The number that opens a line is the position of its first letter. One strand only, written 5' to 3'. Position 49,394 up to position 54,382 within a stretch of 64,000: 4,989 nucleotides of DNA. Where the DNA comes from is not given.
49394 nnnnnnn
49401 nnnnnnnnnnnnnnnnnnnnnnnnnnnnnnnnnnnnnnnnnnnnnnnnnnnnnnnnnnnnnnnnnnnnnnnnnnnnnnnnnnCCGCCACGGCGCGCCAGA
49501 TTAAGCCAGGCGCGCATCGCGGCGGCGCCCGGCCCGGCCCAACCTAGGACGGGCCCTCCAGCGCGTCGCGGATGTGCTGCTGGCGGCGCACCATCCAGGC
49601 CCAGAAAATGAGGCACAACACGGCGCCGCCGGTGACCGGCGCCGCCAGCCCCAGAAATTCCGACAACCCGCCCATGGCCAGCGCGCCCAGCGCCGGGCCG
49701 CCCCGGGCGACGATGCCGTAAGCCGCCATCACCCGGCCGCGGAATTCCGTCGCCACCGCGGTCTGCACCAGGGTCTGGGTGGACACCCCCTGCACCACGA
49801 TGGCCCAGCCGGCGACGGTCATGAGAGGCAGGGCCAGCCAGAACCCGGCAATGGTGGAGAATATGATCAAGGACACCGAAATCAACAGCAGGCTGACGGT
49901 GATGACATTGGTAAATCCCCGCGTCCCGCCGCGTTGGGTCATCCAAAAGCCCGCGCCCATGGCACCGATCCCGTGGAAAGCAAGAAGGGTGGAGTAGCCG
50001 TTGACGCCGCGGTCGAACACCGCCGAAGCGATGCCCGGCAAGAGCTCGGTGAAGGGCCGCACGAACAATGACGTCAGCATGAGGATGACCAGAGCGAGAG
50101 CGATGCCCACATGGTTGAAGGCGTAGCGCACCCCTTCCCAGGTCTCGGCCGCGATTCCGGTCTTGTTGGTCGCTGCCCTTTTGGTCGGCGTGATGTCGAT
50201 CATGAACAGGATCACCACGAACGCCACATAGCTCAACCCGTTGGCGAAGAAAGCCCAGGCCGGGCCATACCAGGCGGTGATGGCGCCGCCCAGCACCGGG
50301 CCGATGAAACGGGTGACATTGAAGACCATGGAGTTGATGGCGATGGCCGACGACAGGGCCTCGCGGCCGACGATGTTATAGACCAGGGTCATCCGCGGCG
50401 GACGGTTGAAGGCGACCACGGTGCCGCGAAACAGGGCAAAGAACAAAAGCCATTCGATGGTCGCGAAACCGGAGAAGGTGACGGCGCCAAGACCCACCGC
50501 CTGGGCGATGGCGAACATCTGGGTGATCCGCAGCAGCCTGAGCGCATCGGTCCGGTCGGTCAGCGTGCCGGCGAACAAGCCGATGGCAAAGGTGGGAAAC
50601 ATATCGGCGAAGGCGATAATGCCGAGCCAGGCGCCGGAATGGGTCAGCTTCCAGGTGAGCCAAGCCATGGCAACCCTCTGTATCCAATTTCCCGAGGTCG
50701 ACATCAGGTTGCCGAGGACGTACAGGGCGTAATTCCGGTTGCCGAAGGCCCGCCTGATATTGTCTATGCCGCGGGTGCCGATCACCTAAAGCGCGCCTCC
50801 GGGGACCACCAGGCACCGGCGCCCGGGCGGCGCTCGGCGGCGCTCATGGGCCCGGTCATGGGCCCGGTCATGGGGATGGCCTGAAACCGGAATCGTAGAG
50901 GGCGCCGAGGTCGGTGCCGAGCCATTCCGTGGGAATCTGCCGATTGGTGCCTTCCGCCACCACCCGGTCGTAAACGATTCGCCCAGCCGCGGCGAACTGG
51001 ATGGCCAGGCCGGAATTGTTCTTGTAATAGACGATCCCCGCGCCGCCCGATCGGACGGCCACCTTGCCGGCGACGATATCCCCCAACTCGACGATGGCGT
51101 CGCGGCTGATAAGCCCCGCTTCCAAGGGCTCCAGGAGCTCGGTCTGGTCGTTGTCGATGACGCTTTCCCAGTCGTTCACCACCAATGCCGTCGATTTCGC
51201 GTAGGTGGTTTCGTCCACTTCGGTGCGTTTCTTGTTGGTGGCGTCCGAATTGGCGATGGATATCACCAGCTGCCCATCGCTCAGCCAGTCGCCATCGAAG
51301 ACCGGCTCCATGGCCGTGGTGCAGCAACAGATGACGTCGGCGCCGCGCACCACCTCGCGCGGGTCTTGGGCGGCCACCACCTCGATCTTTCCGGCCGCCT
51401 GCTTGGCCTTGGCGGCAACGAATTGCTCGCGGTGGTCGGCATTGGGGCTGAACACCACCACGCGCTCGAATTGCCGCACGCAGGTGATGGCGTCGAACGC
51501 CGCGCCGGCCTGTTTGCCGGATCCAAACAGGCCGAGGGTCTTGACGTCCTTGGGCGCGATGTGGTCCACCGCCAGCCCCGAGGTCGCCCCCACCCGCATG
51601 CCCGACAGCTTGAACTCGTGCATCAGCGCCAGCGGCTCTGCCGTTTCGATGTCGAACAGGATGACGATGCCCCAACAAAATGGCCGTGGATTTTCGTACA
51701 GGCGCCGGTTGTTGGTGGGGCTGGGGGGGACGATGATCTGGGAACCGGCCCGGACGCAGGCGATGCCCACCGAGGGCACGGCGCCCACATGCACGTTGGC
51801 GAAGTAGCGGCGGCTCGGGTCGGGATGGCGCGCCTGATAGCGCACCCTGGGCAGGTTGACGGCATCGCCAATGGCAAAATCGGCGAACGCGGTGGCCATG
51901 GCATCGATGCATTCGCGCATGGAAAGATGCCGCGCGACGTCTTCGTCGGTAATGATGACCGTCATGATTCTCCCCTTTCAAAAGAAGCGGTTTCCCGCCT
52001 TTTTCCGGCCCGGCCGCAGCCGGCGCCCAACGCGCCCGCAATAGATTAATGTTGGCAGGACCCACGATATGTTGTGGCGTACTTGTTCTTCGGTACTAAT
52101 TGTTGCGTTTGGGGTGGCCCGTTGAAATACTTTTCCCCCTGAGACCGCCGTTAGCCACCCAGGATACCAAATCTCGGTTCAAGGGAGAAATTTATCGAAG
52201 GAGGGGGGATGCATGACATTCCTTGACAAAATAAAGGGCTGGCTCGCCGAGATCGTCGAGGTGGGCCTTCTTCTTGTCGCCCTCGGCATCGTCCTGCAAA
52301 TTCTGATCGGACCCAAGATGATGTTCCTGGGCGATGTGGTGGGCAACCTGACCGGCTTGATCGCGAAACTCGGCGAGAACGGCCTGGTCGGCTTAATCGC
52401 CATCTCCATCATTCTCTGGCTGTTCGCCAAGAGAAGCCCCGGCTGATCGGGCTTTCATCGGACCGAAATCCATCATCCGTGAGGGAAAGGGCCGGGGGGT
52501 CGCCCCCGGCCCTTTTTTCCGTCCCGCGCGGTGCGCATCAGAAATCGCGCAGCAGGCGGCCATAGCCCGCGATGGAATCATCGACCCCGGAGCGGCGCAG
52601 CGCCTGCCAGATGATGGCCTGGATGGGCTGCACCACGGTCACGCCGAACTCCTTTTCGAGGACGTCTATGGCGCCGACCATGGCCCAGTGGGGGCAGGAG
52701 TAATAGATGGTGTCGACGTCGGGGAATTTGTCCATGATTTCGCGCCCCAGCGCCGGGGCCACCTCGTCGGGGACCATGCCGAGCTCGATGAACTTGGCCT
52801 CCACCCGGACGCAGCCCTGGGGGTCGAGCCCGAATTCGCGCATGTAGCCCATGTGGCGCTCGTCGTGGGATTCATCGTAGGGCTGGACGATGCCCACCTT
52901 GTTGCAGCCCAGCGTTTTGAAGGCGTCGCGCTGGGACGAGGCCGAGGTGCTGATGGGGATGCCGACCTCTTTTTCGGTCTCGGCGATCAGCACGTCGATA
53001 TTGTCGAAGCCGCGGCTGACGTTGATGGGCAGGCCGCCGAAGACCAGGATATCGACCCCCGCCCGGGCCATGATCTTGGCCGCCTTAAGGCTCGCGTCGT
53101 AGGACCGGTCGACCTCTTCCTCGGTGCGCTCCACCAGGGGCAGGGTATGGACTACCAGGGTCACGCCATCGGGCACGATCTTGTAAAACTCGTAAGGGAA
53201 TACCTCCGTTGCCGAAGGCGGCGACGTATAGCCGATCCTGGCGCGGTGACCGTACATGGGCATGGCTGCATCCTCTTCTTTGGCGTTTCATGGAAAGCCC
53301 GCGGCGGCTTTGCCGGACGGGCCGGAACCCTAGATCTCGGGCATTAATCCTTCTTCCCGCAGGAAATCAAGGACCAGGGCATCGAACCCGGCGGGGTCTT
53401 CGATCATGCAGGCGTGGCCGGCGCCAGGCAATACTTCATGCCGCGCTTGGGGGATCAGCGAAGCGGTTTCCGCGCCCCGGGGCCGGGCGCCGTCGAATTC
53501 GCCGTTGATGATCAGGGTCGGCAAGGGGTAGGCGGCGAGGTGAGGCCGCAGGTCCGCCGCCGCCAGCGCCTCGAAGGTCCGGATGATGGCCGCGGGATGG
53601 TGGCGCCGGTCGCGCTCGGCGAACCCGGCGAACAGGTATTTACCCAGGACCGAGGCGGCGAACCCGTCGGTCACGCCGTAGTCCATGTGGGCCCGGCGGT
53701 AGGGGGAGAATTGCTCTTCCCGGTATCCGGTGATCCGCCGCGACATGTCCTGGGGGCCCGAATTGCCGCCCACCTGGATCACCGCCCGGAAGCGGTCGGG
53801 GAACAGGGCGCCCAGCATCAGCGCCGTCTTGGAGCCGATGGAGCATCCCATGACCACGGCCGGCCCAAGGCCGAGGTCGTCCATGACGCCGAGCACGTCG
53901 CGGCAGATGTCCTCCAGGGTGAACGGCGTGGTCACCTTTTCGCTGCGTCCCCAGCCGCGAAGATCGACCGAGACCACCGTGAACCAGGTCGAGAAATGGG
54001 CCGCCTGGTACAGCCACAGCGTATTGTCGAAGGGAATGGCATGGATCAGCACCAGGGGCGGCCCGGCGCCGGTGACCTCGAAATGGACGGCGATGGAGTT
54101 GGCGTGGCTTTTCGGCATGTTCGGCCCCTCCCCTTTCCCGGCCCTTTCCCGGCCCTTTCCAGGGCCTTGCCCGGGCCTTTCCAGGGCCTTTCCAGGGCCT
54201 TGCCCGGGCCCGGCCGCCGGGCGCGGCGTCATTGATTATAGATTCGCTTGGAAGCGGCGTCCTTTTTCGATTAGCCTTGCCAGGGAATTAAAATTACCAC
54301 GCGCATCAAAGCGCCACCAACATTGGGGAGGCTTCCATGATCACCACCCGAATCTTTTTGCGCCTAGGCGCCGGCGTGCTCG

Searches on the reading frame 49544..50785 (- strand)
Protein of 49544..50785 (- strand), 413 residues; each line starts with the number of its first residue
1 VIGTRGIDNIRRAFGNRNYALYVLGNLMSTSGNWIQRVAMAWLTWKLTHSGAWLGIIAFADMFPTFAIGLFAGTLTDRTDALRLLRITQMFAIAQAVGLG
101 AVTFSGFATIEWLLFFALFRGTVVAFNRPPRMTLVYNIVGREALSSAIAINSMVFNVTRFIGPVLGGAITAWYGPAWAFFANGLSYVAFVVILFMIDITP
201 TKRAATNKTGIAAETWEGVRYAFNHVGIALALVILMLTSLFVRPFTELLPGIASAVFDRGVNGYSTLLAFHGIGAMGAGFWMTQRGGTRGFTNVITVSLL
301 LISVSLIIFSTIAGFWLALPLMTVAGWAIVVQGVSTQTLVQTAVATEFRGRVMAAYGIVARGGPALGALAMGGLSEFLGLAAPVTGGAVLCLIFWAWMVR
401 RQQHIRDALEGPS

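Call 18: search_protein_families(library=pfam, proteins=[window:49544-50785:-], max_evalue=0.001)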
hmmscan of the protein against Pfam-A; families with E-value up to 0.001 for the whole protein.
window:49544-50785:- (413 aa): 2 families
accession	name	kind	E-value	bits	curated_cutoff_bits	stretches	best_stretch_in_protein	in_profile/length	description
PF05977.19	MFS_3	-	5.6e-43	147.6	27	1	21-400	14-392/524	Transmembrane secretion effector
PF07690.21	MFS_1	-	4.4e-24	85.5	33.4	2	24-368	3-347/347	Major Facilitator Superfamily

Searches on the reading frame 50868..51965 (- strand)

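Call 3: search_protein_families(library=pfam, proteins=[window:50868-51965:-], max_evalue=0.01)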
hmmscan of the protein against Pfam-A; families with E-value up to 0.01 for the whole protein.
window:50868-51965:- (365 aa): 2 families
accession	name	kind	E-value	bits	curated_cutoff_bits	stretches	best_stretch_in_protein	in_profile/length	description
PF02423.21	OCD_Mu_crystall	-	1.6e-41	142.8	24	1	3-337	4-312/314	Ornithine cyclodeaminase/mu-crystallin family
PF01488.26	Shikimate_DH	-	0.004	17.7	24.3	1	142-230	13-97/138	Shikimate / quinate 5-dehydrogenase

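Call 4: search_protein_families(library=ncbifam, proteins=[window:50868-51965:-], max_evalue=0.01)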
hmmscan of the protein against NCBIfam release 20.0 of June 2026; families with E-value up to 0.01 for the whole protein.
window:50868-51965:- (365 aa): 13 families
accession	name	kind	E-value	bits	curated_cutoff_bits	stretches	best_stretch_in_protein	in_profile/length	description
NF006379.0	PRK08618.1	equivalog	3.4e-44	151.5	417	1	4-344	3-324/326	ornithine cyclodeaminase family protein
TIGR02371.1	ala_DH_arch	equivalog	4.8e-40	137.7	409.15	1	2-344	2-322/325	alanine dehydrogenase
NF004793.0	PRK06141.1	equivalog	2.8e-32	111.9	322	1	5-335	4-311/314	bifunctional Delta(1)-pyrroline-2-carboxylate/Delta(1)-piperideine-2-carboxylate reductase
NF045643.1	ImmsucRedBhcD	equivalog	6.8e-29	101.2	500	1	3-344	2-319/321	iminosuccinate reductase BhcD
NF006141.0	PRK08291.1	equivalog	7.4e-29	100.8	408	1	99-337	89-321/330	cyclodeaminase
TIGR03944.1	dehyd_SbnB_fam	equivalog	7.8e-27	94.1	326.9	1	98-345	88-325/327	2,3-diaminopropionate biosynthesis protein SbnB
NF005011.0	PRK06407.1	subfamily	8.3e-27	94.2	337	2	100-282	78-253/302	ornithine cyclodeaminase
TIGR02992.1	ectoine_eutC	equivalog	2.3e-26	92.6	471.65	1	95-339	82-320/326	ectoine utilization protein EutC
NF004848.0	PRK06199.1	subfamily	7.5e-23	81.2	362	1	99-340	113-366/379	tyramine oxidase subunit B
NF005296.0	PRK06823.1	equivalog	1.9e-22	79.7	438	1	99-331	85-309/315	ornithine cyclodeaminase family protein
NF005603.0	PRK07340.1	equivalog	1e-16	61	266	1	92-268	78-245/307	delta(1)-pyrroline-2-carboxylate reductase family protein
NF045512.1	PyrPipCarbRedLhpI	equivalog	1.1e-13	51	400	1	95-266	77-238/298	bifunctional Delta(1)-pyrroline-2-carboxylate/Delta(1)-piperideine-2-carboxylate reductase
NF005762.1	PRK07589.1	equivalog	1.3e-13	50.7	350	1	100-344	87-318/334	ornithine cyclodeaminase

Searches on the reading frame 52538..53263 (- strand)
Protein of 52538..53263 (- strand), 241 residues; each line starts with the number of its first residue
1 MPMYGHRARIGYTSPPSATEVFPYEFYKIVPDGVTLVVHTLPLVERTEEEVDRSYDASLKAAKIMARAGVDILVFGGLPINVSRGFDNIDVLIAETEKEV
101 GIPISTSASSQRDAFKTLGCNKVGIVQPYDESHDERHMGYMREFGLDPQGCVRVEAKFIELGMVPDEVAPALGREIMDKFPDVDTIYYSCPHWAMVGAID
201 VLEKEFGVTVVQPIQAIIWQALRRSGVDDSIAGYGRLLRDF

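Call 3: search_protein_families(library=pfam, proteins=[window:52538-53263:-], max_evalue=0.01)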
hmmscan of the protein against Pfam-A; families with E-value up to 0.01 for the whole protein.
window:52538-53263:- (241 aa): 2 families
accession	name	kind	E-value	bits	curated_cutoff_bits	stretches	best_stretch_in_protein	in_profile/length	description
PF17645.6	Amdase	-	5.2e-21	75.8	25.9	1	10-238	1-228/228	Arylmalonate decarboxylase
PF01177.27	Asp_Glu_race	-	5.3e-05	23.5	31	1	30-221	25-211/211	Asp/Glu/Hydantoin racemase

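Call 4: search_protein_families(library=ncbifam, proteins=[window:52538-53263:-], max_evalue=0.01)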
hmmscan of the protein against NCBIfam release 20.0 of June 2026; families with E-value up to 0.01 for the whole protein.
window:52538-53263:- (241 aa): 2 families
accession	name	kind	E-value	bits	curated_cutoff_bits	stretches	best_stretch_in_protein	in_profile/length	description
NF052327.1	arylmal_decarb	equivalog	4.4e-21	75.6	225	1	10-238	3-230/231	arylmalonate decarboxylase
TIGR02990.1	ectoine_eutA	equivalog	4e-16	59.2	318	1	28-238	27-237/239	ectoine utilization protein EutA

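Call 6: search_solved_structures(query=window:52538-53263:-, max_evalue=1, show_alignments=4)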
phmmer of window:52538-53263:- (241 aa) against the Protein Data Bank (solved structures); distinct sequences matched with E-value up to 1: 12.
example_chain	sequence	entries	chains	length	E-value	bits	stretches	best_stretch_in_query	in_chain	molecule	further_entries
3dtv_A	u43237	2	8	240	1.5e-14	57.7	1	9-238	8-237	Arylmalonate decarboxylase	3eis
3dg9_A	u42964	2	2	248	1.6e-14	57.6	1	9-238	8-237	Arylmalonate decarboxylase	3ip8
2vlb_A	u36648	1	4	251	1.7e-14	57.6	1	9-238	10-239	ARYLMALONATE DECARBOXYLASE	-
3ixm_A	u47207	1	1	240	2.4e-13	53.8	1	9-238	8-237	Arylmalonate decarboxylase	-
3ixl_A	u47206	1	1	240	5.9e-12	49.2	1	9-238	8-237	Arylmalonate decarboxylase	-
4ix1_A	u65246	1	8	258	5e-09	39.6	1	4-239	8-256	hypothetical protein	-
4fq7_A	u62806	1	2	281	3.2e-07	33.7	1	31-238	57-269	Maleate cis-trans isomerase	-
2xec_A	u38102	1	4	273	5.3e-07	33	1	104-240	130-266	PUTATIVE MALEATE ISOMERASE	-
2xed_A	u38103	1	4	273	5.7e-07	32.9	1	104-240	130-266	PUTATIVE MALEATE ISOMERASE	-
2dgd_A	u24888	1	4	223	8.7e-07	32.3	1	4-233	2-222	223aa long hypothetical arylmalonate decarboxylase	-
4fq5_B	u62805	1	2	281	2.1e-06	31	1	31-238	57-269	Maleate cis-trans isomerase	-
2eq5_A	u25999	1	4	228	0.73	12.9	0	181-223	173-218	228aa long hypothetical hydantoin racemase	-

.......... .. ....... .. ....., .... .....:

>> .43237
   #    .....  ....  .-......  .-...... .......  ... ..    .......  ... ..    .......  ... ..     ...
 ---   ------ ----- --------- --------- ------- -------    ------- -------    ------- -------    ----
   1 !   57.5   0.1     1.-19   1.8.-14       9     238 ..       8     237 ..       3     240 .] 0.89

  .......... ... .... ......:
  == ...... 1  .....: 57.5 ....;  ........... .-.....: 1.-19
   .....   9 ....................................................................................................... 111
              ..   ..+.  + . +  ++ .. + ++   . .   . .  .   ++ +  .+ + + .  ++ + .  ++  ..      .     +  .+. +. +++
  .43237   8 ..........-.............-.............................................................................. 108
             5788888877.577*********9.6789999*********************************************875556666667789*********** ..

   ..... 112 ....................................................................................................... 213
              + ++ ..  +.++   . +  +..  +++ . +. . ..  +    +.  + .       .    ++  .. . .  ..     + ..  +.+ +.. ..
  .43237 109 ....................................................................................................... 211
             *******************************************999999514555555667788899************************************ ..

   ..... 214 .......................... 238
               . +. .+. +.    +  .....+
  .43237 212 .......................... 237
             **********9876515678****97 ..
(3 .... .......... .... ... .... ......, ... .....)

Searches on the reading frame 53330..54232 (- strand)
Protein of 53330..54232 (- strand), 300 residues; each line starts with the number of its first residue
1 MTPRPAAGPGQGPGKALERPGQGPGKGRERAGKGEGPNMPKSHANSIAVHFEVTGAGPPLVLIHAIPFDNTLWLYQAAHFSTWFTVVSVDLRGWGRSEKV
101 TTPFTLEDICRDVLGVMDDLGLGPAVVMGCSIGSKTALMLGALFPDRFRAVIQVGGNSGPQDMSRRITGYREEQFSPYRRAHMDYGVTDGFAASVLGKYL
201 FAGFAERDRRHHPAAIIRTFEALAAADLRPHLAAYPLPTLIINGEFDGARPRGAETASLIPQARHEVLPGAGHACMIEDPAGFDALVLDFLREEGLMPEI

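Call 3: search_protein_families(library=pfam, proteins=[window:53330-54232:-], max_evalue=0.01)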
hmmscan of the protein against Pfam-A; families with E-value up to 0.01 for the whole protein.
window:53330-54232:- (300 aa): 3 families
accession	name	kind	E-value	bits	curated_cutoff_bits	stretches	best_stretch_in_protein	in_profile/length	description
PF00561.26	Abhydrolase_1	-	6.9e-21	75.5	25.8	1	58-280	1-245/245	alpha/beta hydrolase fold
PF12697.13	Abhydrolase_6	-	5.5e-16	60.3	26.3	1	60-283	1-214/217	Alpha/beta hydrolase family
PF12146.15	Hydrolase_4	-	6.5e-07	29.3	27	1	84-278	32-237/239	Serine aminopeptidase, S33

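Call 4: search_protein_families(library=ncbifam, proteins=[window:53330-54232:-], max_evalue=0.01)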
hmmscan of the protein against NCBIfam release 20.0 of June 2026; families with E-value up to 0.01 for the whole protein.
window:53330-54232:- (300 aa): 30 families (the best 25 are shown)
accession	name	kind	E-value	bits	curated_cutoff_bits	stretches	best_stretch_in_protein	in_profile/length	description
TIGR02427.1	protocat_pcaD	equivalog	1.3e-33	116.5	255.85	1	49-292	2-251/251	3-oxoadipate enol-lactonase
NF051488.1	bifunc_PcaDC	exception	2.2e-33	115.9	390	1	49-293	2-252/375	bifunctional 3-oxoadipate enol-lactonase/4-carboxymuconolactone decarboxylase PcaDC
NF051487.1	bifunc_PcaCD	exception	4.2e-27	95.3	430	1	48-292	161-412/413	bifunctional 4-carboxymuconolactone decarboxylase/3-oxoadipate enol-lactonase PcaCD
TIGR01738.1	bioH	equivalog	8.1e-18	64.9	206.95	2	57-155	3-97/245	pimeloyl-ACP methyl ester esterase BioH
TIGR03695.1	menH_SHCHC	equivalog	1e-17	64.4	208.55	2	58-166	3-114/252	2-succinyl-6-hydroxy-2,4-cyclohexadiene-1-carboxylate synthase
NF011457.0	PRK14875.1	equivalog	2.6e-17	62.9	307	1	34-151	107-226/372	acetoin dehydrogenase dihydrolipoyllysine-residue acetyltransferase subunit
TIGR03611.1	RutD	equivalog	1.8e-16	60.3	238.5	2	57-172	13-129/258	pyrimidine utilization protein D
TIGR03056.1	bchO_mg_che_rel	equivalog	3.1e-14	52.7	172.55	2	54-156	25-128/278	alpha/beta fold hydrolase BchO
NF007674.0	PRK10349.1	equivalog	1.1e-11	44.8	449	1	59-155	15-106/256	pimeloyl-ACP methyl ester esterase BioH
NF058673.1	LipAdnlyCyLipJMY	equivalog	2.6e-11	42.9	800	1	59-279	38-270/449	bifunctional lipase/adenylate cyclase LipJ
NF007954.0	PRK10673.1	equivalog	2.8e-11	43.1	399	1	58-154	17-112/255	esterase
TIGR01250.1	pro_imino_pep_2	subfamily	4.7e-10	39.5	167.65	1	226-292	221-288/288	proline iminopeptidase-family hydrolase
NF050089.1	i_nPHAscl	equivalog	8.6e-10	38.1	300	1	55-152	16-113/288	intracellular short-chain-length polyhydroxyalkanoate depolymerase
NF045632.1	hydroxlase_HsaD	equivalog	2.3e-09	36.6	400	1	49-155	26-136/290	4,5:9,10-diseco-3-hydroxy-5,9,17-trioxoandrosta-1(10),2-diene-4-oate hydrolase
NF002938.0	PRK03592.1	equivalog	4.6e-09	36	241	1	40-161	13-134/298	haloalkane dehalogenase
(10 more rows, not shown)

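Call 50: search_solved_structures(query=window:53330-54232:-, max_evalue=1e-10, show_alignments=0)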
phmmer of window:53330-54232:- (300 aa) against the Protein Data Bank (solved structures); distinct sequences matched with E-value up to 1e-10: 40.
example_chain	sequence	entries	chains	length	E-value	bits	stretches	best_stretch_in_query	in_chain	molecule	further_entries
2xua_A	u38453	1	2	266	3.2e-23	85.5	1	36-294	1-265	3-OXOADIPATE ENOL-LACTONASE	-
4uhh_A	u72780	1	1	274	4.2e-22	81.8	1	46-293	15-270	ESTERASE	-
4uhc_A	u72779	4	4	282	5.2e-22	81.5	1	46-293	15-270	ESTERASE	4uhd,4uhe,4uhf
5egn_A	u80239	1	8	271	3.7e-17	65.6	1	40-150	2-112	Esterase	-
3kxp_A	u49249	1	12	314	1e-13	54.3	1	47-274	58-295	Alpha-(N-acetylaminomethylene)succinic acid hydrolase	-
8pzg_A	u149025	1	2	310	2.6e-13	53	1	100-279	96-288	ORF17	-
3fob_A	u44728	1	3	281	3.5e-13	52.5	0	46-155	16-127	Bromoperoxidase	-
5a62_A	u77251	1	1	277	7.1e-13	51.5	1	42-290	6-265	PUTATIVE ALPHA/BETA HYDROLASE FOLD PROTEIN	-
1a7u_A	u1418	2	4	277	1.6e-12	50.3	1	42-135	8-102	CHLOROPEROXIDASE T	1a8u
3om8_A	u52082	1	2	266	1.9e-12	50.2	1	44-291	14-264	Probable hydrolase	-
3hi4_A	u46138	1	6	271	3.1e-12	49.4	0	48-135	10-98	Arylesterase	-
3hea_A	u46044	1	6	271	3.1e-12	49.4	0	48-135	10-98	Arylesterase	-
2e3j_A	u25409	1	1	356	3.4e-12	49.3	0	56-185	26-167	EPOXIDE HYDROLASE EPHB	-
2zjf_A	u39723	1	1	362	3.6e-12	49.2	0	56-185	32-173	Probable epoxide hydrolase ephB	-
1bro_A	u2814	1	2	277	5.8e-12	48.5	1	42-135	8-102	BROMOPEROXIDASE A2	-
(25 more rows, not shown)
